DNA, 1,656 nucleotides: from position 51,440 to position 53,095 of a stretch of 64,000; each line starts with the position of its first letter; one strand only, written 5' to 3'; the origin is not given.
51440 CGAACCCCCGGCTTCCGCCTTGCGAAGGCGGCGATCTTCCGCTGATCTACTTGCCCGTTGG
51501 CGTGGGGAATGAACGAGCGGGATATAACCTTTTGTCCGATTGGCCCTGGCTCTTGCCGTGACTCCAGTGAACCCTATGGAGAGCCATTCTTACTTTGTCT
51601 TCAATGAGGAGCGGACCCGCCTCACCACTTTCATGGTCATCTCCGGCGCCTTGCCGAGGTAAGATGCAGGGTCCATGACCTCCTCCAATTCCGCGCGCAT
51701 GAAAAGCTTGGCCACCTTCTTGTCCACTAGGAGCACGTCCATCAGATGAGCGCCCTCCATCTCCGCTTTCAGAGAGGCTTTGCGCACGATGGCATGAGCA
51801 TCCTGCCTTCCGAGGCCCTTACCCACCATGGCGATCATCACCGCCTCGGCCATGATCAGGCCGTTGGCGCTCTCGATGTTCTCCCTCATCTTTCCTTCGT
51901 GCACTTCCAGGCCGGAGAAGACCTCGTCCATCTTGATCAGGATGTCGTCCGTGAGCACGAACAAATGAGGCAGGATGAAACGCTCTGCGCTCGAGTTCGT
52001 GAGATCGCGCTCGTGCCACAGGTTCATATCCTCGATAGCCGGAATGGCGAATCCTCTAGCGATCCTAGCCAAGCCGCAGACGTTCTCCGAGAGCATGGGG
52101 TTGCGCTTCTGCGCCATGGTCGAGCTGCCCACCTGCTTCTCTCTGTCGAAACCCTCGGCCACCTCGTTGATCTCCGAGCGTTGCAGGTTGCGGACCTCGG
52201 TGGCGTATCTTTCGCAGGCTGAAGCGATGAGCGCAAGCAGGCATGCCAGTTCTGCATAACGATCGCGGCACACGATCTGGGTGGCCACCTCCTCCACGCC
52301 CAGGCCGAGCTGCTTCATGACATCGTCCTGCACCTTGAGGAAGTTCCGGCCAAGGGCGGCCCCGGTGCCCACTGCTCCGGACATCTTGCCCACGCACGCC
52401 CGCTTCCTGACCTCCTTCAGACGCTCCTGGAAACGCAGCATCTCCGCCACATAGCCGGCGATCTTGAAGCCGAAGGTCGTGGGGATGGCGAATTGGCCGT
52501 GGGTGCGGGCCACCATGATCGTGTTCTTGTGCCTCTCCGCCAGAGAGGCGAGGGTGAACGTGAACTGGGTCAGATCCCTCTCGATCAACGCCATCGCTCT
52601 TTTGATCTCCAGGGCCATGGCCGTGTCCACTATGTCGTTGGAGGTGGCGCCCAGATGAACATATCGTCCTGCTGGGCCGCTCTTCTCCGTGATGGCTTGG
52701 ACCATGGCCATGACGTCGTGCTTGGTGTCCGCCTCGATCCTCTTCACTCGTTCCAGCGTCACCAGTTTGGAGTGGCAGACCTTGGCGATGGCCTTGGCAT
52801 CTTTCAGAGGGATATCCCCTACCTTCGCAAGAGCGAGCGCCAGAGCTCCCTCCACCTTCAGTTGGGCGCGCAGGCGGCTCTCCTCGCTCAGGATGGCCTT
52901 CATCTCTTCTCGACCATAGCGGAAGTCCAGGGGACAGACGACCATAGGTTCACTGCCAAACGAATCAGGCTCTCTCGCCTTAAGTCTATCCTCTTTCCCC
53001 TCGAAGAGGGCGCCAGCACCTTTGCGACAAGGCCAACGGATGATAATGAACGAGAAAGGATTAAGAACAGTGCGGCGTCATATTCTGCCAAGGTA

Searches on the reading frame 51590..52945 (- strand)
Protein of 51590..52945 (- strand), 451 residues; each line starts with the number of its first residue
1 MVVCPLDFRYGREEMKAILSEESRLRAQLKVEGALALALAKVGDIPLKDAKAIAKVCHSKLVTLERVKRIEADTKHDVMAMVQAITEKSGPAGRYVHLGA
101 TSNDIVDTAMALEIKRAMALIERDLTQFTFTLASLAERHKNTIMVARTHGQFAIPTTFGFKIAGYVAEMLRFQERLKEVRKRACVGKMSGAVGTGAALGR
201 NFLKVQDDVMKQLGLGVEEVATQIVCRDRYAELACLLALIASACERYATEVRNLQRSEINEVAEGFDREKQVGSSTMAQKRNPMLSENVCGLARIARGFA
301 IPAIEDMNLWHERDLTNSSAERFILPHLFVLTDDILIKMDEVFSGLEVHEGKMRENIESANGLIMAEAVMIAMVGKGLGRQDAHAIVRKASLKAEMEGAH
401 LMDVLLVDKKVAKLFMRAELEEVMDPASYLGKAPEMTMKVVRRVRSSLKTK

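Call 10: find_related_loci(query=window:51590-52945:-, collection=genome_contigs, flank=10000)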
Query window:51590-52945:- (451 aa) in genome_contigs; peptide patterns used: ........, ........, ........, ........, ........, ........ (x = any residue, [..] = any of these).
194 stretches matched a pattern; 171 encode a relative of the query (tblastn E <= 1e-3); the best 80 are kept; 80 distinct loci.
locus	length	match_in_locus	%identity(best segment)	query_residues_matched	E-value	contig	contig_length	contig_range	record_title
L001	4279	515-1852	75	1-446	0e+0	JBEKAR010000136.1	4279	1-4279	MAG: Methanomassiliicoccales archaeon isolate SPRUCE 117 SPRUCE_117_136, whole genome shotgun sequence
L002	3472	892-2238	68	1-449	0e+0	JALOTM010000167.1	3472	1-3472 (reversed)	MAG: Methanomassiliicoccales archaeon isolate Prado233 scaffold_87208, whole genome shotgun sequence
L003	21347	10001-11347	69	1-449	0e+0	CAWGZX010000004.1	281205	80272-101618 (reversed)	MAG: Methanomassiliicoccaceae archaeon isolate MFD02979.bin.1.52 genome assembly, contig: contig_37976, whole genome sho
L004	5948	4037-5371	67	1-445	0e+0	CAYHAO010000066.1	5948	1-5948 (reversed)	MAG TPA_asm: uncultured Methanomassiliicoccaceae archaeon isolate ERP119294_co1_233 genome assembly, contig: NODE_20490_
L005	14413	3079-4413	67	1-445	0e+0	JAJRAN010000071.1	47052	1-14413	MAG: Methanomassiliicoccales archaeon isolate OWC_0013 OWC_0013_k121_36418537, whole genome shotgun sequence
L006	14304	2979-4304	65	2-442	0e+0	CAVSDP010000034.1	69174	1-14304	MAG: Methanomassiliicoccaceae archaeon isolate MFD02138.bin.2.15 genome assembly, contig: contig_2635, whole genome shot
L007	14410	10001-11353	65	1-451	0e+0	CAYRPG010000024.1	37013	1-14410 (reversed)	MAG TPA_asm: uncultured Methanomassiliicoccus sp. isolate SRP216815_co1_24 genome assembly, contig: NODE_1195_length_370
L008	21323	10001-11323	65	1-441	0e+0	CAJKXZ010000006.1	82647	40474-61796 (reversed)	MAG TPA_asm: uncultured Methanomassiliicoccus sp. isolate ERR321597-bin.7 genome assembly, contig: NODE_170_length_82647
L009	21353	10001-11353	65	1-451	0e+0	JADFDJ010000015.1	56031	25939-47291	MAG: Methanomassiliicoccus sp. isolate QR_Bin.16 NODE_15_length_56031_cov_46.6285, whole genome shotgun sequence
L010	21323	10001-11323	63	1-441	0e+0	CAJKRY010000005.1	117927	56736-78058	TPA_asm: uncultured Methanomassiliicoccus sp. isolate ERR1305901-bin.41 genome assembly, contig: NODE_221_length_117927_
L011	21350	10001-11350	62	3-451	0e+0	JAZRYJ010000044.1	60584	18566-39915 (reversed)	MAG: Candidatus Methanarcanum sp. isolate T1900044950_TA20190003.MAGScoT_cleanbin_000010 SGB_3591_k141_1689346, whole ge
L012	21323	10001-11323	63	1-441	0e+0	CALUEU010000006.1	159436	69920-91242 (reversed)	MAG: uncultured Methanomassiliicoccus sp. isolate BRZ_CQ__bin1 genome assembly, contig: BRZ_CQ__NODE_128_length_159436_c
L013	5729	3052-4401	60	3-451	0e+0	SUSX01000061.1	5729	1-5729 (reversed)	MAG: Thermoplasmata archaeon isolate SIG5 NODE_62587_length_5729_cov_1.619065, whole genome shotgun sequence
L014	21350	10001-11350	60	3-451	9e-180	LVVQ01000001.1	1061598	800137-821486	MAG: Candidatus Methanarcanum hacksteinii isolate Mx02 scaffold_1, whole genome shotgun sequence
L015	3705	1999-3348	61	3-451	0e+0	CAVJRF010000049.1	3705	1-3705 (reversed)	Eggerthellaceae bacterium isolate H07619-L1_cleanbin_000012 genome assembly, contig: Spades_H07619-L1_contig_10438, whol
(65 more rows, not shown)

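Call 30: list_cluster_members(proteins=[window:51590-52945:-, window:44604-45014:+, window:50913-51242:-, window:47828-48082:+, window:45916-46707:+, window:46712-47509:+, window:49520-49771:+, window:49852-50064:+, window:50440-50844:-, window:43556-44530:-])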
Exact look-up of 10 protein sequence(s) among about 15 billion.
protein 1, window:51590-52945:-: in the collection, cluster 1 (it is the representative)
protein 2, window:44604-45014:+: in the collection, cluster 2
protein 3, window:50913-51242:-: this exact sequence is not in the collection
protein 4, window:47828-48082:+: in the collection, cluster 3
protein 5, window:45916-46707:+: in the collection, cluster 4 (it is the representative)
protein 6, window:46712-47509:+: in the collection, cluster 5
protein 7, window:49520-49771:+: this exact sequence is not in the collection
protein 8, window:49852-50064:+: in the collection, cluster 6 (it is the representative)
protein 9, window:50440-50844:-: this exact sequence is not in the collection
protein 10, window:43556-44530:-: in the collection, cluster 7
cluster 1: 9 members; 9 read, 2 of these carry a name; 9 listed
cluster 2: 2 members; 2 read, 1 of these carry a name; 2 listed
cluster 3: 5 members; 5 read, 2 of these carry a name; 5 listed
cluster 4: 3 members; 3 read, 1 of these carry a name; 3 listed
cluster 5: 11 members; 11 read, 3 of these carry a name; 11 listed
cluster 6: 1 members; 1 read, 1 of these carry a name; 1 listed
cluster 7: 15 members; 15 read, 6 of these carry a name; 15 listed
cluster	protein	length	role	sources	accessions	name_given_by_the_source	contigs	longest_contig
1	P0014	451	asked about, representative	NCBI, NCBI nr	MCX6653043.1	MAG: adenylosuccinate lyase [Methanomassiliicoccales archaeon] | adenylosuccinate lyase [Methanomassiliicoccales archaeon]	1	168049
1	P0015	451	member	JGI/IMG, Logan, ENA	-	adenylosuccinate lyase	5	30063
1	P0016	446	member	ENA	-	-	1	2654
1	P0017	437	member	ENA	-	-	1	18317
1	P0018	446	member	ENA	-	-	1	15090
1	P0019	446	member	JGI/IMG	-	-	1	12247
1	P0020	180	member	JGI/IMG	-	-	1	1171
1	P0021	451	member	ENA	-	-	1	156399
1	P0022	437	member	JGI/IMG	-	-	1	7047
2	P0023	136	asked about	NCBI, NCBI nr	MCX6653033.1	MAG: hypothetical protein NT137_06750 [Methanomassiliicoccales archaeon] | hypothetical protein [Methanomassiliicoccales archaeon]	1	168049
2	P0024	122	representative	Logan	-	-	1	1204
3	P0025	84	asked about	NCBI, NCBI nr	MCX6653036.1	MAG: GYD domain-containing protein [Methanomassiliicoccales archaeon] | GYD domain-containing protein [Methanomassiliicoccales archaeon]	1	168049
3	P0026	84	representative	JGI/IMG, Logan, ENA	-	uncharacterized protein with GYD domain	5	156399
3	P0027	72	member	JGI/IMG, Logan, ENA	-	-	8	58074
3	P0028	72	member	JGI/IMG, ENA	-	-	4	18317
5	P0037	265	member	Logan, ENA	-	-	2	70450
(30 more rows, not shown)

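Call 31: find_encoding_contigs(protein=P0021, flank=10000, max_places=3)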
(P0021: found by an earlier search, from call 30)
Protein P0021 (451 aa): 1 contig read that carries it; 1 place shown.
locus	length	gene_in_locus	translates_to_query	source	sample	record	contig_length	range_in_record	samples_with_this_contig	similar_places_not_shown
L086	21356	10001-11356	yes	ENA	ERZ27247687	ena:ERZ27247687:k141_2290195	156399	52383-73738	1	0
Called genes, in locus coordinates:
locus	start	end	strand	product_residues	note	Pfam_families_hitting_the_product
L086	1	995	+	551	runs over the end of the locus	PF18262:PhetRS_B1 (faint), PF03483:B3_4, PF03484:B5, PF17759:tRNA_synthFbeta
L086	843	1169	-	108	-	-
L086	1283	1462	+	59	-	-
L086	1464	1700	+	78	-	-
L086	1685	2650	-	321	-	PF01467:CTP_transf_like, PF01931:NTPase_I-T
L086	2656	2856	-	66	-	PF09889:DUF2116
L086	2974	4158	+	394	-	PF00753:Lactamase_B, PF19583:ODP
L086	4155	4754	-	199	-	PF04013:Methyltrn_RNA_2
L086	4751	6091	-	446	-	PF02881:SRP54_N, PF00448:SRP54, PF01656:CbiA (faint), PF02978:SRP_SPB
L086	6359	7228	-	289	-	PF23435:DUF7121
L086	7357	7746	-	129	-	PF13412:HTH_24 (weak)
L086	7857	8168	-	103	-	PF12840:HTH_20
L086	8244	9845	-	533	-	PF07088:GvpD_P-loop, PF24883:NPHP3_N (faint), PF05729:NACHT (faint), PF06745:ATPase, PF23442:DUF7125 (weak)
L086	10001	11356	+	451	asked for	PF00206:Lyase_1, PF10397:ADSL_C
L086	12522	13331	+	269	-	-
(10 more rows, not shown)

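Call 32: find_encoding_contigs(protein=P0017, flank=10000, max_places=3)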
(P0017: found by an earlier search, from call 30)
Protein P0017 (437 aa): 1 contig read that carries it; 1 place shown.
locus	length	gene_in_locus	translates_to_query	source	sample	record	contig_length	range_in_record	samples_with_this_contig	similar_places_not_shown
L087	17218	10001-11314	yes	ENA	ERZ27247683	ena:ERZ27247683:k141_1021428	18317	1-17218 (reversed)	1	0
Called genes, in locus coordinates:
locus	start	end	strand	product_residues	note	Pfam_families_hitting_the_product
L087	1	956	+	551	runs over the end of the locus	PF03483:B3_4, PF03484:B5, PF17759:tRNA_synthFbeta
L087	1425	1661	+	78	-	-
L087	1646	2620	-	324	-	PF01467:CTP_transf_like, PF01931:NTPase_I-T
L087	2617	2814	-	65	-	PF09889:DUF2116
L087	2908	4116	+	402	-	PF00753:Lactamase_B, PF19583:ODP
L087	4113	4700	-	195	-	PF04013:Methyltrn_RNA_2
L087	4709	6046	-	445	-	PF02881:SRP54_N, PF00448:SRP54, PF02978:SRP_SPB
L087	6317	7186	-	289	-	PF23435:DUF7121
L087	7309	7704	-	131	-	PF13412:HTH_24 (weak)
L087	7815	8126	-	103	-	PF12840:HTH_20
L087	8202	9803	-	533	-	PF07088:GvpD_P-loop, PF24883:NPHP3_N (faint), PF05729:NACHT (faint), PF06745:ATPase (weak), PF23442:DUF7125 (weak)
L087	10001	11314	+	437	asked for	PF00206:Lyase_1, PF10397:ADSL_C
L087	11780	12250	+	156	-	-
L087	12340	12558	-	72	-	PF08734:GYD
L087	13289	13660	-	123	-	PF04430:DUF498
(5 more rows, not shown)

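Call 36: find_encoding_contigs(protein=P0037, flank=10000, max_places=4)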
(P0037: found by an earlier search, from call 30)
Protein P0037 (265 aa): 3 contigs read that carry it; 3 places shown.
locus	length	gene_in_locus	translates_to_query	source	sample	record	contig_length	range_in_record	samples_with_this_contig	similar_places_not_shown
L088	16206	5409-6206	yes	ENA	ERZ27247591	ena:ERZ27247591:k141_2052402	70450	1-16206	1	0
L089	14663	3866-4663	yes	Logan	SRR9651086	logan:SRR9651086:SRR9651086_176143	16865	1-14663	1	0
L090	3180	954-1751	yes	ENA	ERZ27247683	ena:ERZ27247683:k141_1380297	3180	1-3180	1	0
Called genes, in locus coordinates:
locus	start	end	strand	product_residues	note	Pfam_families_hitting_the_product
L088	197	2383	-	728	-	PF20773:InhA-like_MAM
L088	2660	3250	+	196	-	PF01988:VIT1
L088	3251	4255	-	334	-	PF00586:AIRS, PF02769:AIRS_C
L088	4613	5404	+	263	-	PF00005:ABC_tran, PF13304:AAA_21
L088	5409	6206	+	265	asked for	PF01061:ABC2_membrane, PF12698:ABC2_membrane_3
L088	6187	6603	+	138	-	-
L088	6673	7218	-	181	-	-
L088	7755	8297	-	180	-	PF02915:Rubrerythrin, PF21349:RUBY_RBDX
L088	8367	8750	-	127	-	-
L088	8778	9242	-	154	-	PF12773:DZR (faint), PF13240:Zn_Ribbon_1 (faint), PF24463:DUF7577 (weak)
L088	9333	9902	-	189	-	-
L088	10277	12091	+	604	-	PF09826:Beta_propel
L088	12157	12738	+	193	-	PF25213:HVO_A0261_N (weak), PF12840:HTH_20, PF01022:HTH_5, PF01047:MarR (weak), PF12802:MarR_2 (faint), PF13412:HTH_24 (weak)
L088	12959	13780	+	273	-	PF14243:R2K_3 (faint), PF02655:ATP-grasp_3, PF08443:RimK, PF18299:R2K_2 (weak)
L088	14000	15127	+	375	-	PF04107:GCS2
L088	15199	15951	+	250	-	-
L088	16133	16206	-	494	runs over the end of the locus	PF07521:RMMBL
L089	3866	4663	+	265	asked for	PF01061:ABC2_membrane, PF12698:ABC2_membrane_3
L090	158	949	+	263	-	PF00005:ABC_tran, PF13304:AAA_21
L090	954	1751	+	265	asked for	PF01061:ABC2_membrane, PF12698:ABC2_membrane_3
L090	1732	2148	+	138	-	-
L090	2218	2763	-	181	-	-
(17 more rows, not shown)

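Call 37: find_encoding_contigs(protein=P0015, flank=10000, max_places=6)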
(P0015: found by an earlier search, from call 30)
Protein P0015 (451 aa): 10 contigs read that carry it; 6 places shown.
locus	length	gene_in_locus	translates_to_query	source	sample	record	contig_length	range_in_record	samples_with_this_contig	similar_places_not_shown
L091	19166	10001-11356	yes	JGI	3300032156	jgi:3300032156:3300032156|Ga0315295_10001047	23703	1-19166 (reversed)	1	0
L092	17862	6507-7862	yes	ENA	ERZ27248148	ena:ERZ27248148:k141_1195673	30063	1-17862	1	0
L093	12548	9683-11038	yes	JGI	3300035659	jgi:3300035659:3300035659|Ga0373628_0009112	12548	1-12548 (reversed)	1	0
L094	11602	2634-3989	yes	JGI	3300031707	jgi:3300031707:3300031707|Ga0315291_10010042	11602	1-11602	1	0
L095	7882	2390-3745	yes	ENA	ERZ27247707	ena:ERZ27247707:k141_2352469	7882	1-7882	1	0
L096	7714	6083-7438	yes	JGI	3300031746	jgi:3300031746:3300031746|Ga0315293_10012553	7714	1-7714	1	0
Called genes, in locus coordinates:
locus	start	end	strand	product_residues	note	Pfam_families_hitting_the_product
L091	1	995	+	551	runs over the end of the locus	PF18262:PhetRS_B1 (faint), PF03483:B3_4, PF03484:B5, PF17759:tRNA_synthFbeta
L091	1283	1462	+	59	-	-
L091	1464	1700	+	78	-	-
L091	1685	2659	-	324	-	PF01467:CTP_transf_like, PF01931:NTPase_I-T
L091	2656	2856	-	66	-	PF09889:DUF2116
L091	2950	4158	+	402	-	PF00753:Lactamase_B, PF19583:ODP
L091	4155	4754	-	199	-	PF04013:Methyltrn_RNA_2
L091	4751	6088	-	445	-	PF02881:SRP54_N, PF00448:SRP54, PF01656:CbiA (faint), PF02978:SRP_SPB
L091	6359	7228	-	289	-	PF23435:DUF7121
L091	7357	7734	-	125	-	PF13412:HTH_24 (weak)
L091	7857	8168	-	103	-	PF12840:HTH_20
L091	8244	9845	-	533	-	PF07088:GvpD_P-loop, PF24883:NPHP3_N (faint), PF05729:NACHT (faint), PF06745:ATPase, PF23442:DUF7125 (weak)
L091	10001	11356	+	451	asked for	PF00206:Lyase_1, PF10397:ADSL_C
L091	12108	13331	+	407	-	-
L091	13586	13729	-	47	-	-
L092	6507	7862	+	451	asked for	PF00206:Lyase_1, PF10397:ADSL_C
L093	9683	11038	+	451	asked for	PF00206:Lyase_1, PF10397:ADSL_C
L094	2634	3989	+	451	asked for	PF00206:Lyase_1, PF10397:ADSL_C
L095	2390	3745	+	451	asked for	PF00206:Lyase_1, PF10397:ADSL_C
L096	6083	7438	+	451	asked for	PF00206:Lyase_1, PF10397:ADSL_C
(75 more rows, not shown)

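Call 74: find_encoding_contigs(protein=P0027, flank=10000, max_places=10)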
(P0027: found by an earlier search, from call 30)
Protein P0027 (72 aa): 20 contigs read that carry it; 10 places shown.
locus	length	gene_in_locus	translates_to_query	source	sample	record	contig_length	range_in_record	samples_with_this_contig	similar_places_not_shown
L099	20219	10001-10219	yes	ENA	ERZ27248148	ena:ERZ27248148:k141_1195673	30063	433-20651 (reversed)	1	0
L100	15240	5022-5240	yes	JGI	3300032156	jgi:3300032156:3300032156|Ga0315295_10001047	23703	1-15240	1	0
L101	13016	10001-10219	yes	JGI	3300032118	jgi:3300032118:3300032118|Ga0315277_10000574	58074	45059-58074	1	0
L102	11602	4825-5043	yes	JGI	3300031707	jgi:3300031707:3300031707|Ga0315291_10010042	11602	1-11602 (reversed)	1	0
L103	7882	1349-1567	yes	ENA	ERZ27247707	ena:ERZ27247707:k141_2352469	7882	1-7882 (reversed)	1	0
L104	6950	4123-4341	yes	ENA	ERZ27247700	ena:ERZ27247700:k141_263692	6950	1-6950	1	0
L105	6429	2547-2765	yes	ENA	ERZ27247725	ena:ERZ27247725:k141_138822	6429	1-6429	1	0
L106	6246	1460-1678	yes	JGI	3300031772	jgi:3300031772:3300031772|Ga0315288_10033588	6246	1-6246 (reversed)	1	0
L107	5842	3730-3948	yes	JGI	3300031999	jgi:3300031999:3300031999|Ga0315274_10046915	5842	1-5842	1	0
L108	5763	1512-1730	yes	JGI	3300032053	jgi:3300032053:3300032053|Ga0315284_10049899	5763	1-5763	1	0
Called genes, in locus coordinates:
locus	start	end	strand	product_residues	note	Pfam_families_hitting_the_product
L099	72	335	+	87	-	-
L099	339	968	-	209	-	PF06966:DUF1295 (weak), PF04140:ICMT, PF04191:PEMT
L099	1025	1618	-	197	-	PF09858:DUF2085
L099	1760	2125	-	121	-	-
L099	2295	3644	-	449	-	-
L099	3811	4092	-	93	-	PF13145:Rotamase_2, PF13616:Rotamase_3, PF00639:Rotamase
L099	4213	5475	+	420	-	PF00815:Histidinol_dh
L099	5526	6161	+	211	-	PF05724:TPMT (weak), PF13489:Methyltransf_23, PF01209:Ubie_methyltran, PF13847:Methyltransf_31, PF08241:Methyltransf_11, PF08242:Methyltransf_12, PF13649:Methyltransf_25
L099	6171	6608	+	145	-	PF02627:CMD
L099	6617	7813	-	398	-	PF00155:Aminotran_1_2, PF01053:Cys_Met_Meta_PP (weak)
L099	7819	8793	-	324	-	PF01073:3Beta_HSD, PF01370:Epimerase, PF02719:Polysacc_synt_2 (weak), PF04321:RmlD_sub_bind, PF16363:GDP_Man_Dehyd, PF07993:NAD_binding_4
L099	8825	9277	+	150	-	PF04430:DUF498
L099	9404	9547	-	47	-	-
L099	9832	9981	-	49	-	-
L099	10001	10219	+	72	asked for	PF08734:GYD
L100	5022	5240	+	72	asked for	PF08734:GYD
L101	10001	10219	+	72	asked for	PF08734:GYD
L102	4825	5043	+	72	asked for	PF08734:GYD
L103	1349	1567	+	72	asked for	PF08734:GYD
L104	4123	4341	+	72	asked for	PF08734:GYD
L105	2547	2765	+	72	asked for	PF08734:GYD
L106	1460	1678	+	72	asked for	PF08734:GYD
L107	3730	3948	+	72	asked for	PF08734:GYD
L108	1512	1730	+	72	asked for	PF08734:GYD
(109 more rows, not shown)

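Call 103: search_protein_families(library=pfam, alignment_id=A9, max_evalue=0.00001)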
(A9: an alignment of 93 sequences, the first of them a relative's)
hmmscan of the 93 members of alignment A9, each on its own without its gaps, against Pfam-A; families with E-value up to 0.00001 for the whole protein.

A. member 1, L003:13328-14068:- (246 aa): 1 family
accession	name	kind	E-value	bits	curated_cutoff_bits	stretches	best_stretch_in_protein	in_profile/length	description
PF01061.29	ABC2_membrane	-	1.4e-13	51.4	26.9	1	21-203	18-204/211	ABC-2 type transporter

B. families by the number of members that match (of 93 scanned): 76 families (the first 25 are shown)
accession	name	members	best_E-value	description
PF01207.24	Dus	6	6.5e-67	Dihydrouridine synthase (Dus)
PF01235.23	Na_Ala_symp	4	3.5e-130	Sodium:alanine symporter family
PF00183.23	HSP90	3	6.4e-113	Hsp90 protein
PF00795.27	CN_hydrolase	3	2.8e-25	Carbon-nitrogen hydrolase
PF13589.12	HATPase_c_3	3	1.8e-12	Histidine kinase-, DNA gyrase B-, and HSP90-like ATPase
PF02518.31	HATPase_c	3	1.9e-07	Histidine kinase-, DNA gyrase B-, and HSP90-like ATPase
PF02275.23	CBAH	2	1.4e-91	Linear amide C-N hydrolases, choloylglycine hydrolase family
PF00375.23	SDF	2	6.8e-66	Sodium:dicarboxylate symporter family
PF01145.31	Band_7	2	8.4e-43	SPFH domain / Band 7 family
PF13173.12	AAA_14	2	1.2e-30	AAA domain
PF13635.12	DUF4143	2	1.1e-21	Domain of unknown function (DUF4143)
PF01656.29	CbiA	2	5.5e-13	CobQ/CobB/MinD/ParA nucleotide binding domain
PF05726.19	Pirin_C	2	2e-12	Pirin C-terminal cupin domain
PF00037.32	Fer4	2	6.3e-12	4Fe-4S binding domain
PF10609.15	ParA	2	4.2e-11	NUBPL iron-transfer P-loop NTPase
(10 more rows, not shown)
